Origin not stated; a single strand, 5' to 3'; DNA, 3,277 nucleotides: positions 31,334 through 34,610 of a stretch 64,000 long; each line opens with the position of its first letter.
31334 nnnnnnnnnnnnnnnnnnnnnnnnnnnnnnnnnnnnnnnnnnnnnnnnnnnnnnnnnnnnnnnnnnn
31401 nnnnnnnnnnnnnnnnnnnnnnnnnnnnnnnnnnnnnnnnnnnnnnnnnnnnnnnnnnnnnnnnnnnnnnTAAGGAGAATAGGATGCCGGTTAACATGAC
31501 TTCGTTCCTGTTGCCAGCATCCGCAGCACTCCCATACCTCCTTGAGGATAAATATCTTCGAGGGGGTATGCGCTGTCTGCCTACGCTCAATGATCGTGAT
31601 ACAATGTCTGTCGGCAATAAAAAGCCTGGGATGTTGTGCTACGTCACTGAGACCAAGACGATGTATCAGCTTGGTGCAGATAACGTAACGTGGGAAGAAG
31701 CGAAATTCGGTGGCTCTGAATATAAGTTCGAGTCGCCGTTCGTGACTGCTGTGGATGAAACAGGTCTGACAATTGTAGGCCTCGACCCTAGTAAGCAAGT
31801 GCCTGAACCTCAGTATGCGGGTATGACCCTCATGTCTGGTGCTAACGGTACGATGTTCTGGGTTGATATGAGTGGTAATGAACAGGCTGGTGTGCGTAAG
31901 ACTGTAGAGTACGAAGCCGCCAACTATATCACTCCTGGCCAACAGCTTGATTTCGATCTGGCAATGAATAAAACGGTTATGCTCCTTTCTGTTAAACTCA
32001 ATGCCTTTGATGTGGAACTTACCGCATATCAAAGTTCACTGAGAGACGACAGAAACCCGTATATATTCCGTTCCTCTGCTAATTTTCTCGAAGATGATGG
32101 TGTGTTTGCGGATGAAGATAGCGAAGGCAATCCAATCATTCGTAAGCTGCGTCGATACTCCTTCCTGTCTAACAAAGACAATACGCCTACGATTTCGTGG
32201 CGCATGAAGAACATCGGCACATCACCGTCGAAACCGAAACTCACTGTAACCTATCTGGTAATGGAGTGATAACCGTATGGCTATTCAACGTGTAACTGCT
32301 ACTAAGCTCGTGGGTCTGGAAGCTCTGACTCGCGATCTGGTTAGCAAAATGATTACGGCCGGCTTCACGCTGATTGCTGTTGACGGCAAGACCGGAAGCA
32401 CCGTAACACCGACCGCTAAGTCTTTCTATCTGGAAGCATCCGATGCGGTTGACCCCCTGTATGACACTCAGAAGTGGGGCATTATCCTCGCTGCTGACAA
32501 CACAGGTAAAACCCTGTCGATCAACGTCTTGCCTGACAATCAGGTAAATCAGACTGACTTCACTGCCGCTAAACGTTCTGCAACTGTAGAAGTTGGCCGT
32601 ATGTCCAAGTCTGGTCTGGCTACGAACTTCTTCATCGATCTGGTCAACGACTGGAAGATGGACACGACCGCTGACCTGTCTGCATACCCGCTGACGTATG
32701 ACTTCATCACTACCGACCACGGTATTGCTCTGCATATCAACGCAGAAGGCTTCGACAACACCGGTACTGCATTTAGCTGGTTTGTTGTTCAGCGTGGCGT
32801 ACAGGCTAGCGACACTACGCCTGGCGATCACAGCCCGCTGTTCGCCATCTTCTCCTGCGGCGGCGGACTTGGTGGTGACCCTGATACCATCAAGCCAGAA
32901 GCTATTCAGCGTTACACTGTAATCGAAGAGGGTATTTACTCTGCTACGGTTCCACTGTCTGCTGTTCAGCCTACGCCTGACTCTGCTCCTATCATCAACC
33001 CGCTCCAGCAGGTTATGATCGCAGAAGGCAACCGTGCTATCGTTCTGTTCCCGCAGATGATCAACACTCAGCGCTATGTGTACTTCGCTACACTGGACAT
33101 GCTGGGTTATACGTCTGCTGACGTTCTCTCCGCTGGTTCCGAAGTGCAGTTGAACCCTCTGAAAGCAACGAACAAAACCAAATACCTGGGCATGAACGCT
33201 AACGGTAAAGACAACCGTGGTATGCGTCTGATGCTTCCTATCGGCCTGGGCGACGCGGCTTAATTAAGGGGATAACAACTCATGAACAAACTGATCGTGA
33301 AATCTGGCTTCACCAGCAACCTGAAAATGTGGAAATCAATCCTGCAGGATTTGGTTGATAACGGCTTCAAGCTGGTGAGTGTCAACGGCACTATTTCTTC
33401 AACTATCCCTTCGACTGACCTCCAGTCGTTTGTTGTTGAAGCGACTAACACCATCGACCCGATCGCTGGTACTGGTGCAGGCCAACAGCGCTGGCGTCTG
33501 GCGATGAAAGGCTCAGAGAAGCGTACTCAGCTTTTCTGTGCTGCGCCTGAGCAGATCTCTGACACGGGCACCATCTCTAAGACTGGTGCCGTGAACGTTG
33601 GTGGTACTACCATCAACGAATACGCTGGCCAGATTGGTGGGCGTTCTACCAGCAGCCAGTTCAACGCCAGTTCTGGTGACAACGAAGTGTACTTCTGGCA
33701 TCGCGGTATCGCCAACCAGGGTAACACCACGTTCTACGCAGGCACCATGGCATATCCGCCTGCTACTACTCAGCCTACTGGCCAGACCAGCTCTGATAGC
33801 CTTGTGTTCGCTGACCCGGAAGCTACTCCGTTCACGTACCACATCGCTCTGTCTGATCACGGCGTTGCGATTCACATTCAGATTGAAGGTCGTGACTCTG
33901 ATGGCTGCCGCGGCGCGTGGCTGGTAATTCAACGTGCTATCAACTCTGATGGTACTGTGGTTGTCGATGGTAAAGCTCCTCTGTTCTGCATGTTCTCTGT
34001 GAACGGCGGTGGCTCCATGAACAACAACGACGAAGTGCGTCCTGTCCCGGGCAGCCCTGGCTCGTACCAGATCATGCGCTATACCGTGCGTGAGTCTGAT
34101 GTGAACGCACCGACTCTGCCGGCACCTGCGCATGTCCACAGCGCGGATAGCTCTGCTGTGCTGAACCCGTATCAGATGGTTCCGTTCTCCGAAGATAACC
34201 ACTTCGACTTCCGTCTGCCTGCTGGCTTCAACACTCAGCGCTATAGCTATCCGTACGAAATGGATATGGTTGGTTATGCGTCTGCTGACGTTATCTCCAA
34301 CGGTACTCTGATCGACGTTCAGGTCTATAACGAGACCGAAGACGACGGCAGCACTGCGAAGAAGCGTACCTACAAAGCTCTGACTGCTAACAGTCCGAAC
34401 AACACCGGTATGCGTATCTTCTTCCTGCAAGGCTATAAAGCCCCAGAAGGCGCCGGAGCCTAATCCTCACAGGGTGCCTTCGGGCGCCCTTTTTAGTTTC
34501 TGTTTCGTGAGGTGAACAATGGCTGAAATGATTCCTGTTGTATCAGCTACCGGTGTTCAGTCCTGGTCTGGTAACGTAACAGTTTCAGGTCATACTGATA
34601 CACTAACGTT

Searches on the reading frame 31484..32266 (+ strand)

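Call 13: search_protein_families(library=phrogs, proteins=[window:31484-32266:+], max_evalue=0.001)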
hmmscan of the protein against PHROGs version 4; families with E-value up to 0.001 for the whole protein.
window:31484-32266:+ (261 aa): 1 family
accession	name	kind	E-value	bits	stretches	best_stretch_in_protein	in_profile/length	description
phrog_23630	-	unknown function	5.8e-127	423.3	1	1-261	1-258/258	-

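Call 14: search_protein_families(library=pfam, proteins=[window:31484-32266:+], max_evalue=0.01)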
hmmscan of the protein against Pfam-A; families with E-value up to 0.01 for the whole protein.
window:31484-32266:+ (261 aa): 0 families

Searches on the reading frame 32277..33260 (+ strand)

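Call 13: search_protein_families(library=phrogs, proteins=[window:32277-33260:+], max_evalue=0.001)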
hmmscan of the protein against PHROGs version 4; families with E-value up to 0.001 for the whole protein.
window:32277-33260:+ (328 aa): 1 family
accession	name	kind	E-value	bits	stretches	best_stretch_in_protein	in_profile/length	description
phrog_12249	-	tail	1.5e-111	374.2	1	4-324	3-366/370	tail sheath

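Call 14: search_protein_families(library=pfam, proteins=[window:32277-33260:+], max_evalue=0.01)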
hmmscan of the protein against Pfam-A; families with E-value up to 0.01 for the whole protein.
window:32277-33260:+ (328 aa): 0 families

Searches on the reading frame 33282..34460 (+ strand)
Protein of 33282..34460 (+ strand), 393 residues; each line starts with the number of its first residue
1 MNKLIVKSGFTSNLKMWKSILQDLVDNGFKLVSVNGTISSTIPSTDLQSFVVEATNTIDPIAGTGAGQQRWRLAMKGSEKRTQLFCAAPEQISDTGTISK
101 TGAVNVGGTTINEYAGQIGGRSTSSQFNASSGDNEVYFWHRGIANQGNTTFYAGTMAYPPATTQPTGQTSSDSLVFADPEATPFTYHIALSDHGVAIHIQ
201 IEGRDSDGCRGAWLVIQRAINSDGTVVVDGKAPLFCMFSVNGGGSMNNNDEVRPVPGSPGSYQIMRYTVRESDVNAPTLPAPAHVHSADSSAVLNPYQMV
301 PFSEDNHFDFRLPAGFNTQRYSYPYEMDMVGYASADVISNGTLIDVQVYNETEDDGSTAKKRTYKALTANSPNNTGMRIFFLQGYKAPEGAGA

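Call 13: search_protein_families(library=phrogs, proteins=[window:33282-34460:+], max_evalue=0.001)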
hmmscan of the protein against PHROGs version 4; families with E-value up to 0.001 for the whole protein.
window:33282-34460:+ (393 aa): 1 family
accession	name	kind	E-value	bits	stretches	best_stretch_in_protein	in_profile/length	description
phrog_12249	-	tail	1.5e-135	453.2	1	2-384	2-365/370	tail sheath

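Call 14: search_protein_families(library=pfam, proteins=[window:33282-34460:+], max_evalue=0.01)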
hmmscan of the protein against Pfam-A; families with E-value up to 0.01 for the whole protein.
window:33282-34460:+ (393 aa): 0 families

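Call 66: search_solved_structures(query=window:33282-34460:+, max_evalue=1)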
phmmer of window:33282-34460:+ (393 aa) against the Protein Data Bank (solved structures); distinct sequences matched with E-value up to 1: 3.
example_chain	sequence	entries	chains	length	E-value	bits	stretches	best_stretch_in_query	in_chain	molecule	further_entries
7z1x_B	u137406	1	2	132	0.17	13.9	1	102-171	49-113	VHH-2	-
6do1_C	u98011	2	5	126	0.5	12.4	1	103-163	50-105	Nanobody Nb.AT110i1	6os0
9q0f_D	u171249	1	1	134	0.54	12.3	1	103-163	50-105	Nanobody NB.AT110i1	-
